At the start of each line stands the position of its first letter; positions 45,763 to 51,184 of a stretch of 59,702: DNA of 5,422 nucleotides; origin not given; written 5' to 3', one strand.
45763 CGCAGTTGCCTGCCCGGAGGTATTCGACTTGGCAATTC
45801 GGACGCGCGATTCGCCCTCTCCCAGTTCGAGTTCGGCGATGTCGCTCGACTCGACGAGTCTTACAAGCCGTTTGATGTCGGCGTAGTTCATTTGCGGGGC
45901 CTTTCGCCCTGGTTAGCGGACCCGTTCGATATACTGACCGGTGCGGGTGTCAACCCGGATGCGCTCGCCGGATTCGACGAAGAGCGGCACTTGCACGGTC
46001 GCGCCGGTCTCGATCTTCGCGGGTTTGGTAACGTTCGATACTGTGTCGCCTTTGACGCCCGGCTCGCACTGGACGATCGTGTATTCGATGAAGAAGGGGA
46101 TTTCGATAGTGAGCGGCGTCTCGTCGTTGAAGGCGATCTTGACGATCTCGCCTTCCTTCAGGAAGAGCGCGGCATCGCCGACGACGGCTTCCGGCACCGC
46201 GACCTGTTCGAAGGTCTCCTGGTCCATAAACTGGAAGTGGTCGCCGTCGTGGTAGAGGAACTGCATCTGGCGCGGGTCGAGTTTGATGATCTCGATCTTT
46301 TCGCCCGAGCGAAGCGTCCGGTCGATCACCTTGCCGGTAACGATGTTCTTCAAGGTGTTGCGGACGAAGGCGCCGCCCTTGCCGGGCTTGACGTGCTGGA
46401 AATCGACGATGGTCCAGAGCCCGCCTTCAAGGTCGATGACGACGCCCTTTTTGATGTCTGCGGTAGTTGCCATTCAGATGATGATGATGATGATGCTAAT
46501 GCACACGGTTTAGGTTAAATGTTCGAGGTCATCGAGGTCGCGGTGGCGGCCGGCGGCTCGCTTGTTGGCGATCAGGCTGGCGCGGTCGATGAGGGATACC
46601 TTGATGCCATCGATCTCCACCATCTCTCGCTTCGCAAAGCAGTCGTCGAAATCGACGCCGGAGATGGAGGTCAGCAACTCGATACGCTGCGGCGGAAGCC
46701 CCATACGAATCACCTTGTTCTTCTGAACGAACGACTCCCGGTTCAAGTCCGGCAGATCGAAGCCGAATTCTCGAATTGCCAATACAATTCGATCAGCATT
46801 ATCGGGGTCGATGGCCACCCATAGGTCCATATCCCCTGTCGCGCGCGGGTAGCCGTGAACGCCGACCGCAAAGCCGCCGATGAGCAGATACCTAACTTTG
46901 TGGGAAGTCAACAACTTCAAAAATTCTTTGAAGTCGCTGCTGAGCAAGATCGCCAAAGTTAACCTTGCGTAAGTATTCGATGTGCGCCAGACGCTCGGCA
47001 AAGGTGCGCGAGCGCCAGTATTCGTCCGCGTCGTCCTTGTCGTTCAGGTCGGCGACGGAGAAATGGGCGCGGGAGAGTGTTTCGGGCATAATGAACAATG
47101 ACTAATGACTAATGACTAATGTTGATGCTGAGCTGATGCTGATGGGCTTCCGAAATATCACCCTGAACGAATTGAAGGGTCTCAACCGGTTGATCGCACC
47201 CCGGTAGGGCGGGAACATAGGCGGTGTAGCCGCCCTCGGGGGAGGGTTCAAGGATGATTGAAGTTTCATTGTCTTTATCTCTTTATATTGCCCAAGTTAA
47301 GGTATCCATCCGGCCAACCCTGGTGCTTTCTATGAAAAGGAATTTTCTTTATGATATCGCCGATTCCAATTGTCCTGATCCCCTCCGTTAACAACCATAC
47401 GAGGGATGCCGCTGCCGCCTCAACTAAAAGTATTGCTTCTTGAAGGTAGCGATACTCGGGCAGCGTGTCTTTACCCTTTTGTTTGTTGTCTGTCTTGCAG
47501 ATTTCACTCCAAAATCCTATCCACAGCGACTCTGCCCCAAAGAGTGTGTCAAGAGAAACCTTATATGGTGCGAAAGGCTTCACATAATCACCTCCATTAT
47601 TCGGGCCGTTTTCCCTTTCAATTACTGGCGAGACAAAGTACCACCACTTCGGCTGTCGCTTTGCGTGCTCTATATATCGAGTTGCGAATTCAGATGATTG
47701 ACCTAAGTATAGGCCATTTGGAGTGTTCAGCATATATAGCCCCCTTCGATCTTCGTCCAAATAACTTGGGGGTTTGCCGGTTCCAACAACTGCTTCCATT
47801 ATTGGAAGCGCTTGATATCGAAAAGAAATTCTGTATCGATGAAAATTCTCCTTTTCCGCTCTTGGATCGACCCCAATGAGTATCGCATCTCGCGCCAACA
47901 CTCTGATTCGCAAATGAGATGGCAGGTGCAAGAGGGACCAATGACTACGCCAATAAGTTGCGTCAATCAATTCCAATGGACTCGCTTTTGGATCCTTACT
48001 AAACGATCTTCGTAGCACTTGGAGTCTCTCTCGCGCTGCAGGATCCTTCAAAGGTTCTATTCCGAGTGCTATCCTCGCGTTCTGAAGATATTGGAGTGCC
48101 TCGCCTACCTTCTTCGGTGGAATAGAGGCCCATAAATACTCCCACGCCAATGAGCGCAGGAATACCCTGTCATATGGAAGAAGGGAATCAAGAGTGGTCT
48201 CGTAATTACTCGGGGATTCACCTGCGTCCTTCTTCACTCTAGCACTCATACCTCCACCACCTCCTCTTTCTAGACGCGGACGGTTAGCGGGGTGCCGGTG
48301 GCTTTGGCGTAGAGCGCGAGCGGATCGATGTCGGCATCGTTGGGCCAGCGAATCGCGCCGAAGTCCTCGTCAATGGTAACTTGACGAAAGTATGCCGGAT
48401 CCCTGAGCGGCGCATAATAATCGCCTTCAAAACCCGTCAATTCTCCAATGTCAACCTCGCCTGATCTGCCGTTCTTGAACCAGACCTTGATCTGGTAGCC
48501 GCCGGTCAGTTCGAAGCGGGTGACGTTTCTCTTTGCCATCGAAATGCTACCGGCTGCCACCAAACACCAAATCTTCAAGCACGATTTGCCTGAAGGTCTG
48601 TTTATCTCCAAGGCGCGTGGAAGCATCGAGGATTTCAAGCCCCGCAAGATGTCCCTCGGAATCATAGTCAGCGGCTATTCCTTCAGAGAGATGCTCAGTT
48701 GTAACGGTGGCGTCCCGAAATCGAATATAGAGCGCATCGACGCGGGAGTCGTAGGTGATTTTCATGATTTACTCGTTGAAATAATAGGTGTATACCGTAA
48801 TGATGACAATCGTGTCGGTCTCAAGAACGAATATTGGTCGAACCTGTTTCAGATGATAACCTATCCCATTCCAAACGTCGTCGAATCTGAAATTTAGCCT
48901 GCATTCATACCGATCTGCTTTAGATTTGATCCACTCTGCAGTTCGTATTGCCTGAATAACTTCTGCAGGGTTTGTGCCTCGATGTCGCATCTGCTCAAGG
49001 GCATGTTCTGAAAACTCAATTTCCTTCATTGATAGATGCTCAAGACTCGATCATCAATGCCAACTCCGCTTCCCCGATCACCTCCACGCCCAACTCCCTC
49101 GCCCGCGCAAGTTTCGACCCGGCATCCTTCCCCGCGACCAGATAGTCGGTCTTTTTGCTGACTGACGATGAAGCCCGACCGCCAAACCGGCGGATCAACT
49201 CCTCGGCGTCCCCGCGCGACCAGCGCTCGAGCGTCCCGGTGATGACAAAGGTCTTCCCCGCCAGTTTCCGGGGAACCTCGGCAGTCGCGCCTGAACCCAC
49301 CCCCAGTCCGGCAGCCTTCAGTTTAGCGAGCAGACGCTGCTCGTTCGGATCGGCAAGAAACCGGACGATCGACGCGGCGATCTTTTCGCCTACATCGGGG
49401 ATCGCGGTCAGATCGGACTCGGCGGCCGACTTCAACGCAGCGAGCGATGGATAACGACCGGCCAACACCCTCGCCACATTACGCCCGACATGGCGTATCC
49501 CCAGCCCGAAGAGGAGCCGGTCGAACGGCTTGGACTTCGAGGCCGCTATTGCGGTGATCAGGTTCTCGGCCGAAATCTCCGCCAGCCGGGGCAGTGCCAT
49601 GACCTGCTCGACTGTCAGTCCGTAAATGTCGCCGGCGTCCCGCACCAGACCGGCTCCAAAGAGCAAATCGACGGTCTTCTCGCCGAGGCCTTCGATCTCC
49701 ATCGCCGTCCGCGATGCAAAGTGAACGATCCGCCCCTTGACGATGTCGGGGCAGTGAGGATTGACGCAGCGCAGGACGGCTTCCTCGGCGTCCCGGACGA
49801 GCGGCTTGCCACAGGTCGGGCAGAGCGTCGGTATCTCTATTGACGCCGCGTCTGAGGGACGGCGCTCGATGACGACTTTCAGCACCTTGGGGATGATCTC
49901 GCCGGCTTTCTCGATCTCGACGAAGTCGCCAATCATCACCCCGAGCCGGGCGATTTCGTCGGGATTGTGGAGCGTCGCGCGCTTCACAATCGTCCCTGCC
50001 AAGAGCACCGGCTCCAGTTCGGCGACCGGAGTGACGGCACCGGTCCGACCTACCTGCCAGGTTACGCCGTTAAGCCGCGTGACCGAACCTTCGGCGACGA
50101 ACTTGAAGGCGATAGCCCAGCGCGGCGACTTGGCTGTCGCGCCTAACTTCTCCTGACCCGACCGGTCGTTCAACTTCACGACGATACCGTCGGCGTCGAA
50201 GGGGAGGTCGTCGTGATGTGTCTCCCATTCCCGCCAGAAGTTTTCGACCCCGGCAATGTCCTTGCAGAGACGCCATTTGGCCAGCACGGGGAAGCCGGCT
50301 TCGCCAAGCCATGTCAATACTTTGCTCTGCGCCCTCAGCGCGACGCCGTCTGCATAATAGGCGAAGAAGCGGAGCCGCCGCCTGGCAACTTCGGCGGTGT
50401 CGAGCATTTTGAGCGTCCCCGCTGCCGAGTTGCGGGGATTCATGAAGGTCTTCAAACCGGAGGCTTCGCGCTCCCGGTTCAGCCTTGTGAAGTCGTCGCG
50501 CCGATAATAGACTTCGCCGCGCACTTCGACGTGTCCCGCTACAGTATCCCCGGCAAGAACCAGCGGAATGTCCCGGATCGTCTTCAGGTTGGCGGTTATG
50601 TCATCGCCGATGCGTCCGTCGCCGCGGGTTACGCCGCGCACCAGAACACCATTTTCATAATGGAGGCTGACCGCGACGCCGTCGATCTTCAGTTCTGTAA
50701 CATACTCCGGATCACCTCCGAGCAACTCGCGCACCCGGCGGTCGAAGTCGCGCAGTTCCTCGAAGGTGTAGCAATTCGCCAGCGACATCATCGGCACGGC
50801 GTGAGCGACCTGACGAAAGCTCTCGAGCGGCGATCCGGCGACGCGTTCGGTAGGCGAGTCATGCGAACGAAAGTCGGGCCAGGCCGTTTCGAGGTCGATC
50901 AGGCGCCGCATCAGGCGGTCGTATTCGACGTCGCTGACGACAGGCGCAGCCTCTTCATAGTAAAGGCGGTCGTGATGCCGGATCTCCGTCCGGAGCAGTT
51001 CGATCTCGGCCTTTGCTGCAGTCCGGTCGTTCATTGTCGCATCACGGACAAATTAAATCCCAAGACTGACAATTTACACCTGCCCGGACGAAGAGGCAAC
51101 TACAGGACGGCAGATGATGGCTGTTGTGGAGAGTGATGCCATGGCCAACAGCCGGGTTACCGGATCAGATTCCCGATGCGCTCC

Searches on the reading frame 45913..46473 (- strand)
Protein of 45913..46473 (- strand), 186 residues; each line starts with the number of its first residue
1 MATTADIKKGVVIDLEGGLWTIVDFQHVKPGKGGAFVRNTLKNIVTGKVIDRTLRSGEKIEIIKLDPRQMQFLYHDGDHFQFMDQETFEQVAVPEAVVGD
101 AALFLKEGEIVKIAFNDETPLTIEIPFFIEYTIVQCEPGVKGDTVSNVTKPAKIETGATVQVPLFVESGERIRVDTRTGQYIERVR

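Call 48: search_protein_families(library=pfam, proteins=[window:45913-46473:-], max_evalue=0.001)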
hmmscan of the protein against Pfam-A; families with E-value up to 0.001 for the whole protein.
window:45913-46473:- (186 aa): 3 families
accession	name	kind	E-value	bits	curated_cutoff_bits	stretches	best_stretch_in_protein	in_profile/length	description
PF09285.17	Elong-fact-P_C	-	1.8e-28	98.4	25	1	129-184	1-56/56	Elongation factor P, C-terminal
PF08207.18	EFP_N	-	1.6e-24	86.1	23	1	3-60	1-58/58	Elongation factor P (EF-P) KOW-like domain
PF01132.26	EFP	-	1.2e-22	80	27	1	68-121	1-54/54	Elongation factor P (EF-P) OB domain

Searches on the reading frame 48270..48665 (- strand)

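Call 48: search_protein_families(library=pfam, proteins=[window:48270-48665:-], max_evalue=0.001)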
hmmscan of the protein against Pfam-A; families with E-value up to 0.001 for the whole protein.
window:48270-48665:- (131 aa): 1 family
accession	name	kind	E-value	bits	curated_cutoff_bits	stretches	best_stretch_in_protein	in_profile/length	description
PF10387.14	DUF2442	-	1.8e-15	57.3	23.9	1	52-123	5-71/72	Protein of unknown function (DUF2442)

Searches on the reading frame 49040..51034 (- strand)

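Call 48: search_protein_families(library=pfam, proteins=[window:49040-51034:-], max_evalue=0.001)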
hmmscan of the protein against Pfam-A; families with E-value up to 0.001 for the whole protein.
window:49040-51034:- (664 aa): 9 families
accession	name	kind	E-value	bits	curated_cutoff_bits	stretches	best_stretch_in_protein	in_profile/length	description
PF01653.23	DNA_ligase_aden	-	2.2e-86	289.9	27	1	72-315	3-253/253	NAD-dependent DNA ligase adenylation domain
PF03120.22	DNA_ligase_OB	-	2.4e-33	114.3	32.9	1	319-395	2-78/79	NAD-dependent DNA ligase OB-fold domain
PF12826.13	HHH_2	-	1.5e-21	76.8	27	1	506-568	1-63/64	Helix-hairpin-helix motif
PF14520.12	HHH_5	-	9.7e-14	52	27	1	511-562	5-57/57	Helix-hairpin-helix domain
PF00533.33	BRCT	-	6.3e-12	46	21.3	1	588-658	3-74/78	BRCA1 C Terminus (BRCT) domain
PF03119.21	DNA_ligase_ZBD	-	1.8e-08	34.6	25.8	1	405-429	2-26/27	NAD-dependent DNA ligase C4 zinc finger domain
PF22745.1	Nlig-Ia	-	8e-07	30.1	27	1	10-54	5-49/92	DNA ligase-like, N-terminal NAD+-binding domain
PF12738.14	PTCB-BRCT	-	0.0001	22.7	22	1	607-653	13-59/63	twin BRCT domain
PF00633.29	HHH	-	0.00016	21.8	24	0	532-558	3-29/30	Helix-hairpin-helix motif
